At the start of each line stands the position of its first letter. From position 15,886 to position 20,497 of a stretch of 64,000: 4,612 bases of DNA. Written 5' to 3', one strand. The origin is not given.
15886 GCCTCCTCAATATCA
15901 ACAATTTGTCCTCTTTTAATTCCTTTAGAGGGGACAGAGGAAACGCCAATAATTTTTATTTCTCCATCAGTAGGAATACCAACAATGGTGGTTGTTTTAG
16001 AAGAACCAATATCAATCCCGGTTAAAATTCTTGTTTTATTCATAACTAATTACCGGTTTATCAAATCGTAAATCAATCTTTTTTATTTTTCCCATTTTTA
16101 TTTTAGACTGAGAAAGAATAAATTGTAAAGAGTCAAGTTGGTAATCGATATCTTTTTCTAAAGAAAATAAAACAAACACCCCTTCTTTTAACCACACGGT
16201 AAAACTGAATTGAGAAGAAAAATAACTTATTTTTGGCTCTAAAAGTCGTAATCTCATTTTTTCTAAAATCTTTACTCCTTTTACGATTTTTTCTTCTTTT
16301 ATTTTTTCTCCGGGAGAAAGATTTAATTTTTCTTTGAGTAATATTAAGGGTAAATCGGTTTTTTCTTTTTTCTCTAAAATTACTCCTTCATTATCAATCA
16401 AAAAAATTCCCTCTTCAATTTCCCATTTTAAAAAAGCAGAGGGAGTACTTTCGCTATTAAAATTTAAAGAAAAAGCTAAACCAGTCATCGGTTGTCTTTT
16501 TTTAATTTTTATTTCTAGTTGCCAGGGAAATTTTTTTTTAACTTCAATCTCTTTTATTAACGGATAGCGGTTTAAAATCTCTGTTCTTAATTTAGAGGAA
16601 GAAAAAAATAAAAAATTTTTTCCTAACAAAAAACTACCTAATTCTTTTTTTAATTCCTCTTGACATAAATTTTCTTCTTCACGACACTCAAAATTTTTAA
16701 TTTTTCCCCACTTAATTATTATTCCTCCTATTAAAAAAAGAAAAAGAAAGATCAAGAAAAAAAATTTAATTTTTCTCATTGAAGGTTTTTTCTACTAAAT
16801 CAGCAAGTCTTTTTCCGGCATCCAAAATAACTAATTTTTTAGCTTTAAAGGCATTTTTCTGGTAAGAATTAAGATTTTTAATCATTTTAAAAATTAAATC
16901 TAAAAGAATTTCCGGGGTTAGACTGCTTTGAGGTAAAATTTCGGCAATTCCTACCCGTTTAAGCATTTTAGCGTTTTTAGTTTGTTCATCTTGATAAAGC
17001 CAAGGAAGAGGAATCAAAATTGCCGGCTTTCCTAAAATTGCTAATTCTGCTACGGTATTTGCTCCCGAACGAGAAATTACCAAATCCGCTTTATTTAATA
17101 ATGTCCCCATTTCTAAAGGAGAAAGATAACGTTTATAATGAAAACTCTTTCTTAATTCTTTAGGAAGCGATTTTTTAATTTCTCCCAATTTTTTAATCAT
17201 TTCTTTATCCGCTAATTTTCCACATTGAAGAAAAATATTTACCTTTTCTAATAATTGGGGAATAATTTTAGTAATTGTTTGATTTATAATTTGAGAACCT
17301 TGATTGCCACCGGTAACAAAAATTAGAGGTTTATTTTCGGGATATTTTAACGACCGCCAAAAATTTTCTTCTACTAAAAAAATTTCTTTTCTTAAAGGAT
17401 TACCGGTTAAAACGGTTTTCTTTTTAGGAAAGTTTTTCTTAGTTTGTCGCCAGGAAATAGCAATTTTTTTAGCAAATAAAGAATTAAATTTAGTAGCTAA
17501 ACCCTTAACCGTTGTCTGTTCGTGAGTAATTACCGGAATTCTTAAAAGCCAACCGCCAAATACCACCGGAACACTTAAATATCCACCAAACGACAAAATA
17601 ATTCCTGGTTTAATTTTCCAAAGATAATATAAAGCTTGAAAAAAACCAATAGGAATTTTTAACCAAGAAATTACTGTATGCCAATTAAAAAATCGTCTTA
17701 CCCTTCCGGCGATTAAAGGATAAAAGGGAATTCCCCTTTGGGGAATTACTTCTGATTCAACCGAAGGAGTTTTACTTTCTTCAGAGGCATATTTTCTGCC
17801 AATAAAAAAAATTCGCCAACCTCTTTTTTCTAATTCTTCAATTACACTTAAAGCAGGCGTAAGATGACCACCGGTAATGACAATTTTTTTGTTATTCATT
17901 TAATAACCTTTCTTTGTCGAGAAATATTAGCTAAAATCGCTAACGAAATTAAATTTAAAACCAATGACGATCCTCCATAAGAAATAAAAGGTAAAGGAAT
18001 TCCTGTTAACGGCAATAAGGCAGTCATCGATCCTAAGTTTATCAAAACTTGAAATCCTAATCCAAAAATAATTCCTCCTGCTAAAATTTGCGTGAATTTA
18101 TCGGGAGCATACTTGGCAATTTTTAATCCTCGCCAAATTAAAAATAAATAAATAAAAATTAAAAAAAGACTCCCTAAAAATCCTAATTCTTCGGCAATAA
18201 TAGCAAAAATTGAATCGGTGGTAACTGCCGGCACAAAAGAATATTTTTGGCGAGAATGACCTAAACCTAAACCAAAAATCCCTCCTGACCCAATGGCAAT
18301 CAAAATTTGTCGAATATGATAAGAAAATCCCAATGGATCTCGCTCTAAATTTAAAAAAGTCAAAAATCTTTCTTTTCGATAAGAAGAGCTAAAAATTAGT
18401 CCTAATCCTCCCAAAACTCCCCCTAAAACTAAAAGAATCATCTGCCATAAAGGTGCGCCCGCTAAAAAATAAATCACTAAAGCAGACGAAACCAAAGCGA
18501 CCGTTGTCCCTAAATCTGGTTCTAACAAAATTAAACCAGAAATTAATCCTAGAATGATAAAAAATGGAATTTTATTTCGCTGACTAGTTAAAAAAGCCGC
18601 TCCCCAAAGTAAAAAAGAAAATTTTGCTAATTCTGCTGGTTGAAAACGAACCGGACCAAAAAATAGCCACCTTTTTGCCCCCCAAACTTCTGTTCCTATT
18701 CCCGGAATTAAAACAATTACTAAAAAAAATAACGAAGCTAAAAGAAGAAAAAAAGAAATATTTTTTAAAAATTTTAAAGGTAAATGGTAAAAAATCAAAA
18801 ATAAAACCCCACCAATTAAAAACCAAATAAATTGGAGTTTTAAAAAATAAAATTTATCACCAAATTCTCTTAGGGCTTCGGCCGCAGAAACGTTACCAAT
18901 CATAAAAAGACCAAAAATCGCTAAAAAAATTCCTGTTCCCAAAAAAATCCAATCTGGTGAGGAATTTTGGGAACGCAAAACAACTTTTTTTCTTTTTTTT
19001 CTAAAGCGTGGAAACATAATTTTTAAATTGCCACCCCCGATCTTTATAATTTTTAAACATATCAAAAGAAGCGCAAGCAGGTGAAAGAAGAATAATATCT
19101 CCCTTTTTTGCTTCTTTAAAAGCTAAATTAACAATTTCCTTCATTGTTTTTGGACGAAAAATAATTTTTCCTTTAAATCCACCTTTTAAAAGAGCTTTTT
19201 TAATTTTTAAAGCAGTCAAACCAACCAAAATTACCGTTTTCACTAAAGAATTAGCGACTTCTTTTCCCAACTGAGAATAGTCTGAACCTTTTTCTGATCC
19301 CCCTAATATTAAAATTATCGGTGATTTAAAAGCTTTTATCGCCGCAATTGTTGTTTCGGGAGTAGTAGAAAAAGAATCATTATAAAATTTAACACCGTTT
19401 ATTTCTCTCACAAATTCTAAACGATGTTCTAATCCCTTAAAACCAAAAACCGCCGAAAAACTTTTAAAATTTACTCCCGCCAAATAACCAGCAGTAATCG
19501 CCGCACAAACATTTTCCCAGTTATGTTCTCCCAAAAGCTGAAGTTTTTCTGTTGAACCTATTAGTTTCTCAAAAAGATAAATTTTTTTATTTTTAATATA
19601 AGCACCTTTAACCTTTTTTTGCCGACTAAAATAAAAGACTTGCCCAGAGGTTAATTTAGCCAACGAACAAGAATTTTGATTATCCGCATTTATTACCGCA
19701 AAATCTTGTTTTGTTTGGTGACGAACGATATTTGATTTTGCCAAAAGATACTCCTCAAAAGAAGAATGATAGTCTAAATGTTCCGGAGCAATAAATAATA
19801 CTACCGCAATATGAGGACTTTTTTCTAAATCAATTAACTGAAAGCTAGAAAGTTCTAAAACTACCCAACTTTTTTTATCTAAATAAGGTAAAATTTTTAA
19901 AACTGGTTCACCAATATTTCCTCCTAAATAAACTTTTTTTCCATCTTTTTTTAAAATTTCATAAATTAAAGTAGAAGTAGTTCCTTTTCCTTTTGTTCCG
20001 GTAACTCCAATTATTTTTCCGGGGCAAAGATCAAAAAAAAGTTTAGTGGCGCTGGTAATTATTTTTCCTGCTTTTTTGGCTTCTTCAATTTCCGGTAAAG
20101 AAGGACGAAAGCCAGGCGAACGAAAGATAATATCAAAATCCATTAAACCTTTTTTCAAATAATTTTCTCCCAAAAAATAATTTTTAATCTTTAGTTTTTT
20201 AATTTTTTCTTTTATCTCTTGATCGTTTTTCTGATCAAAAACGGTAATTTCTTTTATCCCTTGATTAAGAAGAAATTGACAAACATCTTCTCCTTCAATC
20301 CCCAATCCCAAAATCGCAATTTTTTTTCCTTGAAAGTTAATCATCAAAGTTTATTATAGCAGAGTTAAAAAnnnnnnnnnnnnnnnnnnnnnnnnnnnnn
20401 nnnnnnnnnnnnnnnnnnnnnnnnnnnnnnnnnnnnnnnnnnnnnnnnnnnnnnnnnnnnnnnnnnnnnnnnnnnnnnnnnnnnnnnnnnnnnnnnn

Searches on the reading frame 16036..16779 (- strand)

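Call 10: search_protein_families(library=pfam, proteins=[window:16036-16779:-], max_evalue=0.001)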
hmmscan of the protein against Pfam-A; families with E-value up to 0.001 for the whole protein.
window:16036-16779:- (247 aa): 2 families
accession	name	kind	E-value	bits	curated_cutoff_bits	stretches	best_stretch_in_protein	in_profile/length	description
PF08478.15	POTRA_1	-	9.2e-09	35.9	23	1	27-95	3-69/69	POTRA domain, FtsQ-type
PF03799.20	FtsQ_DivIB_C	-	1.1e-06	30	21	1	119-238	3-114/114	Cell division protein FtsQ/DivIB, C-terminal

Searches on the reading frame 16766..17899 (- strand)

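Call 10: search_protein_families(library=pfam, proteins=[window:16766-17899:-], max_evalue=0.001)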
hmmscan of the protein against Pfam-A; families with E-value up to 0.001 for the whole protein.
window:16766-17899:- (377 aa): 3 families
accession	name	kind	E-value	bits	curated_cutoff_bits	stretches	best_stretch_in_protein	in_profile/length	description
PF04101.22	Glyco_tran_28_C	-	3.9e-32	112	22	1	193-355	2-156/166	Glycosyltransferase family 28 C-terminal domain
PF03033.26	Glyco_transf_28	-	2.3e-26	93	26.2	1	9-148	8-139/139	Glycosyltransferase family 28 N-terminal domain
PF06722.18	EryCIII-like_C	-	0.00099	19.5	31.7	0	257-351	34-123/145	Erythromycin biosynthesis protein CIII-like, C-terminal domain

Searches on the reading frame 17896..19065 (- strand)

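Call 10: search_protein_families(library=pfam, proteins=[window:17896-19065:-], max_evalue=0.001)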
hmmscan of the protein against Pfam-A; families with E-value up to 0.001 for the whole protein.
window:17896-19065:- (389 aa): 1 family
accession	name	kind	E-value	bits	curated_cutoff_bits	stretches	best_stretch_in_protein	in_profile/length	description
PF01098.24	FTSW_RODA_SPOVE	-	1.4e-98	330.6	26.4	1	42-386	5-355/356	Cell cycle protein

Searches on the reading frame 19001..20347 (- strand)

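Call 10: search_protein_families(library=pfam, proteins=[window:19001-20347:-], max_evalue=0.001)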
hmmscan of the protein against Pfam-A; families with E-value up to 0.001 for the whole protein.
window:19001-20347:- (448 aa): 4 families
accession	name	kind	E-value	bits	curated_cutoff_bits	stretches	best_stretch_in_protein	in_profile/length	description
PF08245.18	Mur_ligase_M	-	2.1e-29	103.4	24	1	115-286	1-199/200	Mur ligase middle domain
PF02875.26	Mur_ligase_C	-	1.6e-16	61.7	28.4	1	308-425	1-127/127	Mur ligase, glutamate ligase domain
PF21799.2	MurD-like_N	-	3.4e-11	43.7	27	1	8-97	1-86/88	Mur ligase MurD-like, N-terminal domain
PF01488.26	Shikimate_DH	-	5.7e-06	26.9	24.3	1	4-107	9-111/138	Shikimate / quinate 5-dehydrogenase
